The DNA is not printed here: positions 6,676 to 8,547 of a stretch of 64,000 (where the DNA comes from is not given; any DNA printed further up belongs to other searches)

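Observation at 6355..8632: HerA/FtsK-like ATPase-wHTH fusion bracketed by two paralogous AN1-like zinc-finger mini-proteins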

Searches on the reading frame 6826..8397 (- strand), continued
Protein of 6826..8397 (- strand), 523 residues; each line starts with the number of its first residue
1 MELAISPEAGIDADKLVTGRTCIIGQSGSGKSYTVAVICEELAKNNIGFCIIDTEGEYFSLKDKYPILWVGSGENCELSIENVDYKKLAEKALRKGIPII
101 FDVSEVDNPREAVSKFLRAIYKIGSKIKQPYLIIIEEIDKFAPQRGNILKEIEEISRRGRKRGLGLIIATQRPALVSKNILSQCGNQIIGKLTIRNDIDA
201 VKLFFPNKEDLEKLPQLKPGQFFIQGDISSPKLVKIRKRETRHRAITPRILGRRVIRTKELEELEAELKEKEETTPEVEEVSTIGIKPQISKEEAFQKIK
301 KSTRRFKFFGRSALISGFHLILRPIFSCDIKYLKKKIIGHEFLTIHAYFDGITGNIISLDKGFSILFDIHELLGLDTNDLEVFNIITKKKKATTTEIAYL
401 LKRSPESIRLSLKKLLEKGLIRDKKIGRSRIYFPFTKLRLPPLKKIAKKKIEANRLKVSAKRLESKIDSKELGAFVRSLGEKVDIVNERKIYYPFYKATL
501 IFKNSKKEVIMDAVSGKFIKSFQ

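Call 8: find_homologous_proteins(query=window:6826-8397:-, max_evalue=0.00001)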
Query window:6826-8397:- (523 aa): 487 proteins with E <= 0.00001 among 8000 candidates; the best 120 are listed.
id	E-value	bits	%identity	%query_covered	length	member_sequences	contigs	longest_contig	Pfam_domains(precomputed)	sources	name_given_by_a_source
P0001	0.0e+0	1129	100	100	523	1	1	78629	PF01978.26,PF01935.24,PF03965.23,PF00004.36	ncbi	-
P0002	5.8e-243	825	70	99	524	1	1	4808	PF01935.24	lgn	-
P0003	1.1e-239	814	70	100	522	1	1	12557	PF01978.26,PF01935.24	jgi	-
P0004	3.4e-229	780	67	99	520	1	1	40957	PF13412.13,PF25212.3,PF01935.24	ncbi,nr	ncbi:MAG: DUF87 domain-containing protein [Nanoarchaeota archaeon]|nr:DUF87 domain-containing protei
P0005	1.5e-228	778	64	100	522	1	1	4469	PF01935.24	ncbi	-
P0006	2.1e-216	738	65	99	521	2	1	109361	PF01935.24,PF01325.26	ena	-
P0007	2.1e-216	738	64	100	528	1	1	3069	PF01935.24,PF03965.23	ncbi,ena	-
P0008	4.9e-213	726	63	99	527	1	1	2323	PF01978.26,PF01935.24,PF03965.23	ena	-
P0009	1.4e-210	718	64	99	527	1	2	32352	PF01978.26,PF01935.24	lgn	-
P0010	4.6e-209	713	62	100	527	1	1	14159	PF01978.26,PF01935.24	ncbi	-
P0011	4.9e-190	651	59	100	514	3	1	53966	PF01978.26,PF01935.24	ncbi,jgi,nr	ncbi:MAG: DUF87 domain-containing protein [Nanoarchaeota archaeon]|nr:DUF87 domain-containing protei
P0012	7.4e-183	627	55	99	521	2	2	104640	PF01935.24,PF03965.23,PF05872.19,PF00004.36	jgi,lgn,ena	-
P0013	9.8e-179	613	55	99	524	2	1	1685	PF01935.24,PF00004.36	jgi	jgi:type II secretory pathway predicted ATPase ExeA/predicted transcriptional regulator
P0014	3.2e-175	602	53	99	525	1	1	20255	PF01935.24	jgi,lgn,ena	-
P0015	2.6e-174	599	51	97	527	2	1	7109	PF01935.24,PF00004.36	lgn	-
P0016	7.5e-174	597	53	99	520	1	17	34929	PF01935.24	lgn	-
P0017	7.7e-174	597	52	99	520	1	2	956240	PF01978.26,PF01935.24,PF03965.23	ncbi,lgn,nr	ncbi:MAG: DUF87 domain-containing protein [Candidatus Nanoarchaeia archaeon]|nr:DUF87 domain-contain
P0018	2.0e-173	596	50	99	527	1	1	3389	PF01935.24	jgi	jgi:hypothetical protein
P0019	1.4e-170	586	51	99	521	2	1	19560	PF01022.27,PF01935.24,PF09339.17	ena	-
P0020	2.9e-169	582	51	99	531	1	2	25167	PF01935.24,PF00004.36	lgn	-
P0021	3.6e-169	582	51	99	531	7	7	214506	PF01935.24,PF00004.36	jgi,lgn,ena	-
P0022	5.0e-160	552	50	99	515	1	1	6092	PF01935.24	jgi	-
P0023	4.2e-147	509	49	99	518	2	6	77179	PF01935.24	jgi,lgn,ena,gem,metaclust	metaclust:\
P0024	2.3e-139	484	47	99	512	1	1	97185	PF01935.24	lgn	-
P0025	1.6e-121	425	43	98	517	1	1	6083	PF01935.24,PF05872.19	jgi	-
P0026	6.9e-119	416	41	97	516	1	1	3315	PF01935.24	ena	-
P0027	8.1e-117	409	41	97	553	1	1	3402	PF01935.24,PF12802.14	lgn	-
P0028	8.3e-115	403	41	98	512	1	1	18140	PF01935.24,PF05872.19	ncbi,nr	ncbi:MAG: DUF87 domain-containing protein [Candidatus Aenigmarchaeota archaeon]|nr:DUF87 domain-cont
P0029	2.8e-114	401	41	99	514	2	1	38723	PF01935.24,PF12802.14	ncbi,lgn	ncbi:MAG: helicase HerA domain-containing protein [Candidatus Aenigmatarchaeota archaeon]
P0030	2.9e-114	401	41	98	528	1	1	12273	PF01935.24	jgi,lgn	-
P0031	8.2e-114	399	41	97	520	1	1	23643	PF01935.24,PF12802.14,PF13401.13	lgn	-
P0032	9.6e-114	399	41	98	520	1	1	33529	PF01935.24,PF13401.13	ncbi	-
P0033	1.5e-113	398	41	97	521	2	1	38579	PF01935.24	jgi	jgi:transcription initiation factor IIE alpha subunit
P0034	1.8e-113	398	42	97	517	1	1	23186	PF01978.26,PF01935.24,PF05872.19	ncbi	-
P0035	5.7e-113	396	41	97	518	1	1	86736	PF01047.29,PF01935.24,PF12802.14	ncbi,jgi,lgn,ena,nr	ncbi:MAG: DUF87 domain-containing protein [Nanoarchaeota archaeon]|nr:DUF87 domain-containing protei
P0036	2.9e-112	394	41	97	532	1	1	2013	PF01935.24,PF05872.19,PF12802.14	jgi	jgi:hypothetical protein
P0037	2.9e-112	394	39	98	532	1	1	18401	PF01935.24,PF12802.14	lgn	-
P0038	8.2e-112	393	42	99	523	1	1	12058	PF01935.24,PF12802.14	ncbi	ncbi:MAG: DUF87 domain-containing protein [Candidatus Aenigmatarchaeota archaeon]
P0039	8.7e-112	393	39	98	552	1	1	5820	PF01935.24,PF12802.14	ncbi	-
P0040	9.0e-112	392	40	99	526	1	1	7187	PF01935.24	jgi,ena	-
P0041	9.1e-112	392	40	97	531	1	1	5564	PF01978.26,PF01935.24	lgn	-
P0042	1.7e-111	392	39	98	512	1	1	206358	PF01935.24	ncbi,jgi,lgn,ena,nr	ncbi:MAG: DUF87 domain-containing protein [Nanoarchaeota archaeon]|nr:DUF87 domain-containing protei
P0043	2.1e-111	391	38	97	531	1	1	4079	PF01935.24,PF12802.14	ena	-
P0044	2.1e-111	391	40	97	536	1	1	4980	PF01935.24,PF12802.14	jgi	jgi:hypothetical protein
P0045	2.2e-111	391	39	97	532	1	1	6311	PF01935.24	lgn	-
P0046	4.1e-111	390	42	97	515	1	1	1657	PF01978.26,PF01935.24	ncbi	-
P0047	5.5e-111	390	43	84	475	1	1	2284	PF01935.24,PF12802.14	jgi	jgi:hypothetical protein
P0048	1.2e-110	389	41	98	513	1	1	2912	PF01935.24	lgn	-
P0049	2.1e-110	388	39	98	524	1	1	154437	PF01935.24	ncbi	-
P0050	2.9e-110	388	39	99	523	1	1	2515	PF01935.24,PF13401.13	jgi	-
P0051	3.4e-110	387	39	99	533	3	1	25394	PF01935.24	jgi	jgi:hypothetical protein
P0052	5.6e-110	387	40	97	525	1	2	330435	PF01935.24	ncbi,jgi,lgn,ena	-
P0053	8.7e-110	386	40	98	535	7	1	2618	PF01935.24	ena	-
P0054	1.3e-109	385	39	97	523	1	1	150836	PF01935.24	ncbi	-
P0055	1.4e-109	385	39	99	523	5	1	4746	PF01935.24,PF13401.13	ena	-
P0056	1.5e-109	385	39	99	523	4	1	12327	PF01935.24,PF13401.13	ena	-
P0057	2.0e-109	385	39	97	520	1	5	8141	PF01935.24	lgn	-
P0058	2.1e-109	385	40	97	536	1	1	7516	PF01935.24,PF12802.14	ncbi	-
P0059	3.8e-109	384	40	97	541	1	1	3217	PF01935.24,PF12802.14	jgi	jgi:transcription initiation factor IIE alpha subunit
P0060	3.9e-109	384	39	99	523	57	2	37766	PF01935.24,PF13401.13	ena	-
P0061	4.7e-109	384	40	99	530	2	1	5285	PF01935.24,PF05872.19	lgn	-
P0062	5.7e-109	383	39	99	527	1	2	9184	PF01935.24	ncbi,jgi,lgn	-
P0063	7.5e-109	383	39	99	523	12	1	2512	PF01935.24,PF13401.13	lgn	-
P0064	9.1e-109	383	38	99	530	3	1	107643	PF01935.24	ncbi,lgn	-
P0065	9.8e-109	382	41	97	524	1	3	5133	PF01935.24,PF12802.14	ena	-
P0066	1.5e-108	382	39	99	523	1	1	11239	PF01935.24,PF13401.13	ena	-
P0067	1.6e-108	382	38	98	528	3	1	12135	PF01935.24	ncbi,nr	ncbi:MAG: DUF87 domain-containing protein [Methanomicrobiales archaeon]|nr:DUF87 domain-containing p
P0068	2.1e-108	381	39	98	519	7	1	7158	PF01935.24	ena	-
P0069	2.7e-108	381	38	97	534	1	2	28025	PF01978.26,PF01935.24,PF09339.17,PF12802.14,PF25213.2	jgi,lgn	jgi:DNA-binding transcriptional ArsR family regulator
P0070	2.7e-108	381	38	98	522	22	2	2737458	PF01935.24,PF13401.13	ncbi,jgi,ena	-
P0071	4.4e-108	380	38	99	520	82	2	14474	PF01935.24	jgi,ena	jgi:hypothetical protein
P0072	4.6e-108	380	41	98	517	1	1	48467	PF01935.24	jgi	-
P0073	6.1e-108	380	40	98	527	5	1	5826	PF01935.24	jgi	jgi:DNA-binding transcriptional ArsR family regulator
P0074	6.2e-108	380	39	98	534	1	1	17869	PF01935.24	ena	-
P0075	6.7e-108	380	39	99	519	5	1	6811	PF01935.24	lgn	-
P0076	7.0e-108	380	41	98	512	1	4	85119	PF01978.26,PF01935.24,PF13401.13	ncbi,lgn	-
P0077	8.4e-108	379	40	97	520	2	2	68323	PF01935.24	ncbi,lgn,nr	ncbi:MAG: DUF87 domain-containing protein [Methanomicrobiales archaeon]|nr:DUF87 domain-containing p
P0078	9.8e-108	379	38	100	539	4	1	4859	PF01935.24,PF13401.13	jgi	jgi:hypothetical protein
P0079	1.5e-107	379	40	97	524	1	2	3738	PF01978.26,PF01935.24,PF12802.14,PF13401.13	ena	-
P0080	1.7e-107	378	39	99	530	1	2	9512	PF01935.24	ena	-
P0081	2.3e-107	378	41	97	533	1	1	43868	PF01935.24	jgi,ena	-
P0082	3.2e-107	377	41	97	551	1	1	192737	PF01935.24,PF05872.19,PF12802.14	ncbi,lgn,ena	-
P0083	3.9e-107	377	40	97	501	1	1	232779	PF01935.24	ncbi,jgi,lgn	ncbi:MAG: DUF87 domain-containing protein [Candidatus Nanoarchaeia archaeon]|jgi:hypothetical protei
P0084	3.9e-107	377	39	97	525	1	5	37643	PF01935.24,PF05872.19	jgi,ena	-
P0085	4.2e-107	377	39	99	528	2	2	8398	PF01935.24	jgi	jgi:DNA-binding transcriptional ArsR family regulator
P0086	6.8e-107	376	39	98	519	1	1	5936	PF01978.26,PF01935.24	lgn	-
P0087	7.3e-107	376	40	99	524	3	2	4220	PF01935.24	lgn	-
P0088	1.0e-106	376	40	99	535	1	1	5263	PF01935.24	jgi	jgi:hypothetical protein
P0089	1.1e-106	376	38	98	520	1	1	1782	PF01935.24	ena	-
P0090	1.4e-106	375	41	98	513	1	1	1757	PF01978.26,PF01935.24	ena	-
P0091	1.6e-106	375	39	98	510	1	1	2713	PF01935.24,PF08221.18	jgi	-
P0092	1.7e-106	375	39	98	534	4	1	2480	PF01935.24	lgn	-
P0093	2.2e-106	375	38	97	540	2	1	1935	PF01935.24,PF12802.14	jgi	jgi:DNA-binding transcriptional ArsR family regulator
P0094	2.4e-106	375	39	97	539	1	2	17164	PF01935.24,PF05872.19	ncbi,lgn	-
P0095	2.5e-106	375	39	98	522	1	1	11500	PF01935.24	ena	-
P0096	3.3e-106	374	37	99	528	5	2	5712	PF01935.24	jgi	jgi:hypothetical protein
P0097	3.7e-106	374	37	99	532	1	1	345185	PF01935.24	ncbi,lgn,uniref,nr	ncbi:DUF87 domain-containing protein [Methanoculleus sp. FWC-SCC1]|uniref:DUF87 domain-containing pr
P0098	3.8e-106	374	38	97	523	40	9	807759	PF01935.24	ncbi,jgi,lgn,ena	ncbi:MAG: ATP-binding protein [Methanoculleus sp.]|jgi:hypothetical protein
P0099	4.1e-106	374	39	99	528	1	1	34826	PF01935.24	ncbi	-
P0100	4.2e-106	374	41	98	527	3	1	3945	PF01935.24,PF05872.19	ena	-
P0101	4.2e-106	374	39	99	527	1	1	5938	PF01935.24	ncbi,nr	ncbi:MAG: DUF87 domain-containing protein [Methanomicrobiales archaeon]|nr:DUF87 domain-containing p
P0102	5.8e-106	373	39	97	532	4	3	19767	PF01935.24,PF12802.14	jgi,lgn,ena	-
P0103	6.4e-106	373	39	98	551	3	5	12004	PF01935.24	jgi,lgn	jgi:hypothetical protein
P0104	7.4e-106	373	38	98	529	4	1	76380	PF01935.24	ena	-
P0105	7.8e-106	373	39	97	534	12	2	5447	PF01935.24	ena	-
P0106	9.1e-106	373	38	99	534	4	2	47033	PF01935.24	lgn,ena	-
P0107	9.8e-106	373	39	99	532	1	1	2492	PF01935.24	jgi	jgi:uncharacterized protein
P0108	1.0e-105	373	38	99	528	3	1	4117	PF01935.24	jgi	jgi:hypothetical protein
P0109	1.0e-105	373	38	99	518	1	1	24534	PF01935.24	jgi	-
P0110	1.4e-105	372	39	97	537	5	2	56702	PF01978.26,PF01935.24,PF12802.14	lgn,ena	-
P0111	1.7e-105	372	38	99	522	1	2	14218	PF01935.24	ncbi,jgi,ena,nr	ncbi:MAG: DUF87 domain-containing protein [Methanoculleus sp.]|nr:DUF87 domain-containing protein [M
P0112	1.9e-105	372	39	98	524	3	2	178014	PF01935.24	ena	-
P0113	2.3e-105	371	37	97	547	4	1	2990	PF01935.24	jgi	jgi:hypothetical protein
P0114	2.7e-105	371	38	97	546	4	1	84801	PF01935.24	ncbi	-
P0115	3.1e-105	371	38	98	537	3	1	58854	PF01935.24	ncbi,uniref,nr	ncbi:ATP-binding protein [Methanoculleus sp. MH98A]|uniref:ATP-binding protein n=1 Tax=Methanoculleu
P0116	3.2e-105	371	41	97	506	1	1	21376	PF01935.24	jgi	jgi:DNA-binding transcriptional ArsR family regulator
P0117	3.6e-105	371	40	96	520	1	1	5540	PF01935.24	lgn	-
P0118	4.9e-105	370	38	97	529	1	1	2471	PF01935.24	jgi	jgi:hypothetical protein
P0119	6.2e-105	370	39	99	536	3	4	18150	PF01935.24,PF13401.13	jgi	jgi:hypothetical protein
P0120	6.6e-105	370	40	97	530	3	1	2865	PF01935.24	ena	-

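Call 11: find_related_loci(query=A1, collection=genome_contigs, flank=6000)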
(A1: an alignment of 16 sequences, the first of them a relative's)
Query A1 (523 aa) in genome_contigs; peptide patterns used: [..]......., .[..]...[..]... (x = any residue, [..] = any of these).
600 stretches matched a pattern (row limit reached: there are more); 26 encode a relative of the query (tblastn E <= 1e-3); 26 distinct loci.
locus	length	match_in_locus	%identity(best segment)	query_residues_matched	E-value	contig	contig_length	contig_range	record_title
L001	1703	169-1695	38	8-517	4e-117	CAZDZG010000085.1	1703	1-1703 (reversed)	MAG TPA_asm: Candidatus Hadarchaeota archaeon isolate SRP104967_co1_43 genome assembly, contig: NODE_20248_length_1703_c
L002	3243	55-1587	36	11-517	3e-104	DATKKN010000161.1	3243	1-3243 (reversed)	MAG TPA_asm: Methanomicrobiales archaeon isolate SMAG_U14658 k141_1470134, whole genome shotgun sequence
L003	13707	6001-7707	33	1-516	2e-95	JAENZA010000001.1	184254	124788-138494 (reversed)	MAG: Methanobacteriota archaeon isolate BL5_bin.12 BL5_bin12_NODE_43_length_184254_cov_9.592810, whole genome shotgun se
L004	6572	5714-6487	55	11-267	1e-89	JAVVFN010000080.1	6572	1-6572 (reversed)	MAG: Methanomicrobiaceae archaeon isolate TamC13-48 NODE_80_length_6572_cov_3.537336, whole genome shotgun sequence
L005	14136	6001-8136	35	1-519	4e-84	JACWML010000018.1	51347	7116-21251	MAG: Methanomicrobia archaeon isolate SPRUCE.2015.31.metabat2.23 SPRUCE.2015.31_scaffold_452, whole genome shotgun seque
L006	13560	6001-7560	35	1-517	5e-81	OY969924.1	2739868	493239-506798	MAG: Euryarchaeota archaeon isolate MFD04492.bin.2.48 genome assembly, chromosome: 1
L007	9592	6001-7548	33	1-517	1e-76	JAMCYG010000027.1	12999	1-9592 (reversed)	MAG: Candidatus Marsarchaeota archaeon isolate FK_Sedi_B_Bin.360 NODE_18921_length_12999_cov_12.3395, whole genome shotg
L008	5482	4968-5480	62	11-183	6e-68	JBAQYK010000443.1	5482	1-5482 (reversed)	MAG: Candidatus Methanoperedens sp. isolate MFD12011_ilm_asm_bin3 k127_127493, whole genome shotgun sequence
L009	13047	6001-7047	39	2-347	2e-66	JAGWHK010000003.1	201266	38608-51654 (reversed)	MAG: Candidatus Micrarchaeota archaeon isolate REEA77 REEA77_3_length_201266_cov_6.349433, whole genome shotgun sequence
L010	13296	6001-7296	34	1-421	1e-64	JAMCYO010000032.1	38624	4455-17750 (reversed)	MAG: Candidatus Marsarchaeota archaeon isolate FK_Sedi_B_Bin.345 NODE_2957_length_38624_cov_5.63143, whole genome shotgu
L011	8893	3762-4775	37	1-331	5e-63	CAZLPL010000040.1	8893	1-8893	MAG TPA_asm: Candidatus Micrarchaeota archaeon isolate SRP226684_co1_72 genome assembly, contig: NODE_6365_length_8893_c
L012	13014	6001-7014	37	1-331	7e-66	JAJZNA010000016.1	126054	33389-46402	MAG: Candidatus Micrarchaeota archaeon isolate MAS3.bin65 NODE_147_length_126054_cov_2.300627, whole genome shotgun sequ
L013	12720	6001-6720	34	15-248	1e-40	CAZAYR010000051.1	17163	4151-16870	MAG TPA_asm: uncultured Salinarchaeum sp. isolate binchicken_co207_55 genome assembly, contig: NODE_3167_length_17163_co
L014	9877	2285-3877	36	10-519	2e-96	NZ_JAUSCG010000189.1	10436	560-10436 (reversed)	MAG: Methanocalculus sp. isolate E9_metabat.bin.14 E9_k141_19397, whole genome shotgun sequence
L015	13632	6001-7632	37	11-523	2e-103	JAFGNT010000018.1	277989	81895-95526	MAG: Methanomicrobiaceae archaeon isolate Zod_Metabat.564 k87_6495199, whole genome shotgun sequence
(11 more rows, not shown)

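Call 15: find_encoding_contigs(protein=P0001, flank=4000, max_places=3)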
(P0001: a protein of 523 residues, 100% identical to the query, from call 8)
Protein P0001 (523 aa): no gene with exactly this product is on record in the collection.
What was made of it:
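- Tried and rejected: An exact-sequence look-up of the window's own ATPase found no record (call 15).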

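Call 16: find_encoding_contigs(protein=P0004, flank=4000, max_places=2)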
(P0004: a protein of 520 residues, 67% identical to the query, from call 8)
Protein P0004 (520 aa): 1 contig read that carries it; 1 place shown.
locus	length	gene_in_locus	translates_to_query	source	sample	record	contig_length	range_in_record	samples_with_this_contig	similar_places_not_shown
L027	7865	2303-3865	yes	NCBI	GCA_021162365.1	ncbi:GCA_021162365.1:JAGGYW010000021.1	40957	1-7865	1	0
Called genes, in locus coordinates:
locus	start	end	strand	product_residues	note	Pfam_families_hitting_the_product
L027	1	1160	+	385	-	PF06777:HBB (faint), PF00271:Helicase_C (faint), PF13307:Helicase_C_2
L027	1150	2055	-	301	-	PF13691:Lactamase_B_4, PF23023:Anti-Pycsar_Apyc1, PF00753:Lactamase_B, PF12706:Lactamase_B_2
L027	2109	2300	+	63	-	-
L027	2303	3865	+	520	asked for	PF01935:DUF87, PF13412:HTH_24 (faint), PF25212:HVO_A0114 (weak)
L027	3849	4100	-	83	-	-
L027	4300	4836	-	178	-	-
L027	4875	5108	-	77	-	-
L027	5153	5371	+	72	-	PF18898:DUF5654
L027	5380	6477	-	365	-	-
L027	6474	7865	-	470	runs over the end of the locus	PF02844:GARS_N, PF01071:GARS_A, PF02843:GARS_C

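Call 17: find_encoding_contigs(protein=P0006, flank=4000, max_places=2)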
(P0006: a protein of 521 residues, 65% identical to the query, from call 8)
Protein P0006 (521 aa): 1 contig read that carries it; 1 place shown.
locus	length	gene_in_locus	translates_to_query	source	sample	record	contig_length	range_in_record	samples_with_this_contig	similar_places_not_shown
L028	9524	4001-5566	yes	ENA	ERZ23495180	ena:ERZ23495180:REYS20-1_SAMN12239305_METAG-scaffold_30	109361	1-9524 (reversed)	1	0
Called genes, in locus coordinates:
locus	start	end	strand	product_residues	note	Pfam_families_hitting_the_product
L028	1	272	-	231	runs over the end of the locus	PF11848:DUF3368 (weak)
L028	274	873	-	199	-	-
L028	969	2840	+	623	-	PF00270:DEAD (weak), PF02562:PhoH (faint), PF04851:ResIII, PF06777:HBB (faint), PF06733:DEAD_2, PF13307:Helicase_C_2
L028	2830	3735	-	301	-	PF13691:Lactamase_B_4, PF23023:Anti-Pycsar_Apyc1, PF00753:Lactamase_B, PF12706:Lactamase_B_2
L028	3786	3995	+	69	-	-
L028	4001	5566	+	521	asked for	PF01935:DUF87, PF01325:Fe_dep_repress (weak)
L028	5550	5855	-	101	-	-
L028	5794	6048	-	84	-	-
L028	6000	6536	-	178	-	-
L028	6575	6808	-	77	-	-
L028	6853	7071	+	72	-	PF18898:DUF5654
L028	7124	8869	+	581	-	PF04675:DNA_ligase_A_N, PF01068:DNA_ligase_A_M, PF04679:DNA_ligase_A_C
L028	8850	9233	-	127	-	-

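Call 18: find_encoding_contigs(protein=P0011, flank=4000, max_places=2)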
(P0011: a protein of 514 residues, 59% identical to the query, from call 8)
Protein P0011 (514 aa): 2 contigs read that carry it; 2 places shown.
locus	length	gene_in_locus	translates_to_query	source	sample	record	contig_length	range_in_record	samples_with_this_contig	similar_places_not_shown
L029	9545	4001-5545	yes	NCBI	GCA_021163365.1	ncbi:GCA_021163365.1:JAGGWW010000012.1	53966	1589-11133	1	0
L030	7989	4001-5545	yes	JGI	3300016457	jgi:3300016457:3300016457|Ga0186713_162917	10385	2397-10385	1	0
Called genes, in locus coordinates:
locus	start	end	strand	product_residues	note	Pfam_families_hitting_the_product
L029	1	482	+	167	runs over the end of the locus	-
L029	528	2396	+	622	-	PF00270:DEAD, PF04851:ResIII (faint), PF06733:DEAD_2, PF06777:HBB (weak), PF13307:Helicase_C_2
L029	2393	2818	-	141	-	PF00383:dCMP_cyt_deam_1, PF14437:MafB19-deam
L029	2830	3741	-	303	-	PF13691:Lactamase_B_4, PF23023:Anti-Pycsar_Apyc1, PF00753:Lactamase_B, PF12706:Lactamase_B_2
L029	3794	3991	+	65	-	-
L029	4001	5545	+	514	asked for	PF01935:DUF87, PF01978:TrmB (faint)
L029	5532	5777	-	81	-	-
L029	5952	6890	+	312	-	PF02729:OTCace_N, PF00185:OTCace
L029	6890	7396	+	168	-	PF01948:PyrI, PF02748:PyrI_C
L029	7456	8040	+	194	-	-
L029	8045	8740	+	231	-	PF11848:DUF3368 (weak)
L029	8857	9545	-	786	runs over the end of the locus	PF01326:PPDK_N, PF00391:PEP-utilizers, PF02896:PEP-utilizers_C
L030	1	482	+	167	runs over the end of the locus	-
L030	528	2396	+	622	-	PF00270:DEAD, PF04851:ResIII (faint), PF06733:DEAD_2, PF06777:HBB (weak), PF13307:Helicase_C_2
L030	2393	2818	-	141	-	PF00383:dCMP_cyt_deam_1, PF14437:MafB19-deam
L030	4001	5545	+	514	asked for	PF01935:DUF87, PF01978:TrmB (faint)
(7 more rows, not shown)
